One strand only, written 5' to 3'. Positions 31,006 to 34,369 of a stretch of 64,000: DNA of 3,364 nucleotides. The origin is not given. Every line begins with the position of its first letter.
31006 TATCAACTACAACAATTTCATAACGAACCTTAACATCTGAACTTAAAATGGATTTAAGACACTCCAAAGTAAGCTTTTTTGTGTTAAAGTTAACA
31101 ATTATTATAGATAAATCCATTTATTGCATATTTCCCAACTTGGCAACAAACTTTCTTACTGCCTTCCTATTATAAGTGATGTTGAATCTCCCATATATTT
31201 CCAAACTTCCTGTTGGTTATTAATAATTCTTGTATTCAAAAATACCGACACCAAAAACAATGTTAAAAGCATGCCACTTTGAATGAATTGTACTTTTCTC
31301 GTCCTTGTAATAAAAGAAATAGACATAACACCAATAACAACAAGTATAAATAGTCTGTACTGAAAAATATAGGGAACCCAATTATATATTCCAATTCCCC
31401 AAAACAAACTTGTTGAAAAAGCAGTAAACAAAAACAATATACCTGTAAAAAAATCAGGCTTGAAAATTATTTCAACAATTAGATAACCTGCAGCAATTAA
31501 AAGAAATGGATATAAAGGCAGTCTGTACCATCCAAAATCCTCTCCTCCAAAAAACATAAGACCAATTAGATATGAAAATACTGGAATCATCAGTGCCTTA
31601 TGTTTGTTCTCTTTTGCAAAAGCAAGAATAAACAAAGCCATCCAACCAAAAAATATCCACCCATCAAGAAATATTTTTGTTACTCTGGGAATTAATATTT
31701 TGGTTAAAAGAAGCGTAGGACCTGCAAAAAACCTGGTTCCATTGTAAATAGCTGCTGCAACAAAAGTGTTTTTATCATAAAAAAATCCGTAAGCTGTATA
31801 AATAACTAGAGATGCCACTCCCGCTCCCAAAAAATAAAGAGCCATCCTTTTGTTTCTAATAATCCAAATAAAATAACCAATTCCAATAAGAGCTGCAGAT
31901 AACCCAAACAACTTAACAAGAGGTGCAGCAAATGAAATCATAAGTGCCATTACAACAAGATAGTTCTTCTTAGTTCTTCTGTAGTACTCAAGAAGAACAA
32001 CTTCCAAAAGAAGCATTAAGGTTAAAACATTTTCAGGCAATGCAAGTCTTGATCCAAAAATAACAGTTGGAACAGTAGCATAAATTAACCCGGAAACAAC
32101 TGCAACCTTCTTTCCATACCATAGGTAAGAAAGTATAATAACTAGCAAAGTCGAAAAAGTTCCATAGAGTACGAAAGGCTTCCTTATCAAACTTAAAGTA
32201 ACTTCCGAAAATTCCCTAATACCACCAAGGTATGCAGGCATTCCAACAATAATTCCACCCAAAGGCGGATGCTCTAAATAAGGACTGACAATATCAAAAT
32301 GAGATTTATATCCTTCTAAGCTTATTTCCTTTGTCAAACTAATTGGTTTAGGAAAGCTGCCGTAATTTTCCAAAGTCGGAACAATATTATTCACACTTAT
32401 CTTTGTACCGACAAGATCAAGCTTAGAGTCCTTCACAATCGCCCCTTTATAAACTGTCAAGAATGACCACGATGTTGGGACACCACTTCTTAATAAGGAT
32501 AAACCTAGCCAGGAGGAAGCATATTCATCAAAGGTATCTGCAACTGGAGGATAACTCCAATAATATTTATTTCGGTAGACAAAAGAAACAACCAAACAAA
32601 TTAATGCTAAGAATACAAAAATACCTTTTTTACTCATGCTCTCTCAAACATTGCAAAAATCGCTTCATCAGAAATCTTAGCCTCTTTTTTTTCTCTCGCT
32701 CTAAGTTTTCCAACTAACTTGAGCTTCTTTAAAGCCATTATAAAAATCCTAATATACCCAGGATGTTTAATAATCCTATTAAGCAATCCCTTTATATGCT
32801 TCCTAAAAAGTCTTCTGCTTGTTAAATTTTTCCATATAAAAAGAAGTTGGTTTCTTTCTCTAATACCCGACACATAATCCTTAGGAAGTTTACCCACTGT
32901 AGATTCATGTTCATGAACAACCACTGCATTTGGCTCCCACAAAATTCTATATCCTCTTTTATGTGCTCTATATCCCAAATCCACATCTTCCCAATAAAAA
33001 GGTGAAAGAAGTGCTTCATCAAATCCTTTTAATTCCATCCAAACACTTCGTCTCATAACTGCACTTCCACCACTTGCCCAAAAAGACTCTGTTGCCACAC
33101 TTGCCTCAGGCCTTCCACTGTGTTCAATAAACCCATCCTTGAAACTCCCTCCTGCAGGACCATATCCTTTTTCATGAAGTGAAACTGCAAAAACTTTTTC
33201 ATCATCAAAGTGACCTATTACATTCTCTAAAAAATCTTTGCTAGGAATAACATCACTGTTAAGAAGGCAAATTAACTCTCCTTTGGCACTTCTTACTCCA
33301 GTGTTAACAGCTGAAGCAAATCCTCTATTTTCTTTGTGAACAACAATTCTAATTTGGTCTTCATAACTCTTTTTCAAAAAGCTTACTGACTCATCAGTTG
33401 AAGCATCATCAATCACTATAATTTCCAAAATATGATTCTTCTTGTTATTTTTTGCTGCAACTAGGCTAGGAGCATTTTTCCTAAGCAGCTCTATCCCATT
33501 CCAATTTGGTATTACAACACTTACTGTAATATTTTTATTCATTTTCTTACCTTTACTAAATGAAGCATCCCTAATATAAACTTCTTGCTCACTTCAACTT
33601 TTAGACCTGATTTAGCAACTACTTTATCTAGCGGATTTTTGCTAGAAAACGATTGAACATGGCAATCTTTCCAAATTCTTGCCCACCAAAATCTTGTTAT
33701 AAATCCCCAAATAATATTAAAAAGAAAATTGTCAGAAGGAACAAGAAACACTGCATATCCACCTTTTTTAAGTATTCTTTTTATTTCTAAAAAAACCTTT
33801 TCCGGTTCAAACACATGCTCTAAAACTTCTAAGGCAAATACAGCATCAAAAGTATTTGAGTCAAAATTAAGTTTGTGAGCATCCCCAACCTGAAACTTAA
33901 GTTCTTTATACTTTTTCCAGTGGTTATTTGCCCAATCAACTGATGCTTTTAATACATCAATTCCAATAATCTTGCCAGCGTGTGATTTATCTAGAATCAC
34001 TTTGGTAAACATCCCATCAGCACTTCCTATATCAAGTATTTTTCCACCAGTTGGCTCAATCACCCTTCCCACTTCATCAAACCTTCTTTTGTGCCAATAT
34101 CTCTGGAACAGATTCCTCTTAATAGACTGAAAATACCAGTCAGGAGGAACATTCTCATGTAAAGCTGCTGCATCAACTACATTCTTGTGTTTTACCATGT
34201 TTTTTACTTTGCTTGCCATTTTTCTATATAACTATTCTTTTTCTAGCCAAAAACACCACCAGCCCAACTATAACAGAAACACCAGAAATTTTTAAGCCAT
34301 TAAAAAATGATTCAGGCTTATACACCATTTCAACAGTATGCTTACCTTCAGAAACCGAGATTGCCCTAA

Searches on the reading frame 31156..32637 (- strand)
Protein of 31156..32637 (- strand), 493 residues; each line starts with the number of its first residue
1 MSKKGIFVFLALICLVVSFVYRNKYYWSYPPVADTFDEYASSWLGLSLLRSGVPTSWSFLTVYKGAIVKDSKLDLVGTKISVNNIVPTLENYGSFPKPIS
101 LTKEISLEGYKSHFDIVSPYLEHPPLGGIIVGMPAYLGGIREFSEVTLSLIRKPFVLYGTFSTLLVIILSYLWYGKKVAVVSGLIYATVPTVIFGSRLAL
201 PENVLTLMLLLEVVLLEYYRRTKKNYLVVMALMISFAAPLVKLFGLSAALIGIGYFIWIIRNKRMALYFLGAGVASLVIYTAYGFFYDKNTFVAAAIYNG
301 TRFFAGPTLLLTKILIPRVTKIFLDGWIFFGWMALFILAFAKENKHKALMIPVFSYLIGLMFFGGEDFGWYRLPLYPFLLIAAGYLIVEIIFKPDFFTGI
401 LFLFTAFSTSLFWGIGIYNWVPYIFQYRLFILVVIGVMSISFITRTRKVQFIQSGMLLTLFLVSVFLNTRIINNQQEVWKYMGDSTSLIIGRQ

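Call 5: search_protein_families(library=pfam, proteins=[window:31156-32637:-], max_evalue=0.01)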
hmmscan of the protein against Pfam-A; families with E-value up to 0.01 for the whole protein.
window:31156-32637:- (493 aa): 1 family
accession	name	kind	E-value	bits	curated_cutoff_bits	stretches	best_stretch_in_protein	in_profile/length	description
PF13231.12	PMT_2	-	0.0097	16.6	26.1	1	123-269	2-145/160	Dolichyl-phosphate-mannose-protein mannosyltransferase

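Call 23: search_protein_families(library=ncbifam, proteins=[window:31156-32637:-], max_evalue=0.001)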
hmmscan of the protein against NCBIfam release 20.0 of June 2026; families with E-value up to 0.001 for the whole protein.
window:31156-32637:- (493 aa): 0 families

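Call 80: search_protein_families(library=pfam, proteins=[window:31156-32637:-], max_evalue=5)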
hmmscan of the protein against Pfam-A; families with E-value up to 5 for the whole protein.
window:31156-32637:- (493 aa): 1 family
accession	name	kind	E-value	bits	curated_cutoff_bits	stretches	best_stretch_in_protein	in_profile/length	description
PF13231.12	PMT_2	-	0.0097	16.6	26.1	1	123-269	2-145/160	Dolichyl-phosphate-mannose-protein mannosyltransferase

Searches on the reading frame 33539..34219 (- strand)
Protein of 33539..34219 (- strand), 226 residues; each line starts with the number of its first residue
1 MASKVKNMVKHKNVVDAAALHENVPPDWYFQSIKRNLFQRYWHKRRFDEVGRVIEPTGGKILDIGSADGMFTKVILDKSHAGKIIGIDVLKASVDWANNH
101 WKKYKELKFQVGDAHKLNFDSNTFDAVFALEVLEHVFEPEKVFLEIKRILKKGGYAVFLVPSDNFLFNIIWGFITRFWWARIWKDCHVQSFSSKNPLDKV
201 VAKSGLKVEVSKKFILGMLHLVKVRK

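Call 11: search_protein_families(library=pfam, proteins=[window:33539-34219:-], max_evalue=0.01)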
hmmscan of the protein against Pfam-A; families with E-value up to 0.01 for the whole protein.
window:33539-34219:- (226 aa): 12 families
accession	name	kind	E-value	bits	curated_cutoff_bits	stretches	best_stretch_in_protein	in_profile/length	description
PF08241.18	Methyltransf_11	-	4.2e-22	79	21.2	1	62-158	1-95/95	Methyltransferase domain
PF13847.12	Methyltransf_31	-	1.2e-18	67.6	27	1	58-159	4-110/145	Methyltransferase domain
PF13649.12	Methyltransf_25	-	1.1e-17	64.9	27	1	61-154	1-97/97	Methyltransferase domain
PF13489.12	Methyltransf_23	-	1.9e-16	60.6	27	1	47-208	10-161/164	Methyltransferase domain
PF08242.18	Methyltransf_12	-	7.3e-14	52.7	30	1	62-155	1-97/98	Methyltransferase domain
PF01209.24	Ubie_methyltran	-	1.3e-07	31.6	20.1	1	52-162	42-155/233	ubiE/COQ5 methyltransferase family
PF01728.25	FtsJ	-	2.8e-07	31.1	24.1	1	47-102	12-65/181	FtsJ-like methyltransferase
PF05401.17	NodS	-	4.5e-05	23.8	24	1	56-150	42-133/201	Nodulation protein S (NodS)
PF07021.18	MetW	-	0.00059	19.9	21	1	47-152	4-104/193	Methionine biosynthesis protein MetW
PF05219.18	DREV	-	0.0016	18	26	1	57-157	94-185/265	DREV methyltransferase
PF08003.17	Methyltransf_9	-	0.0038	16.7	23.8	1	46-157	103-216/315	Protein of unknown function (DUF1698)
PF12847.13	Methyltransf_18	-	0.007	16.8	27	0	45-105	3-62/151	Methyltransferase domain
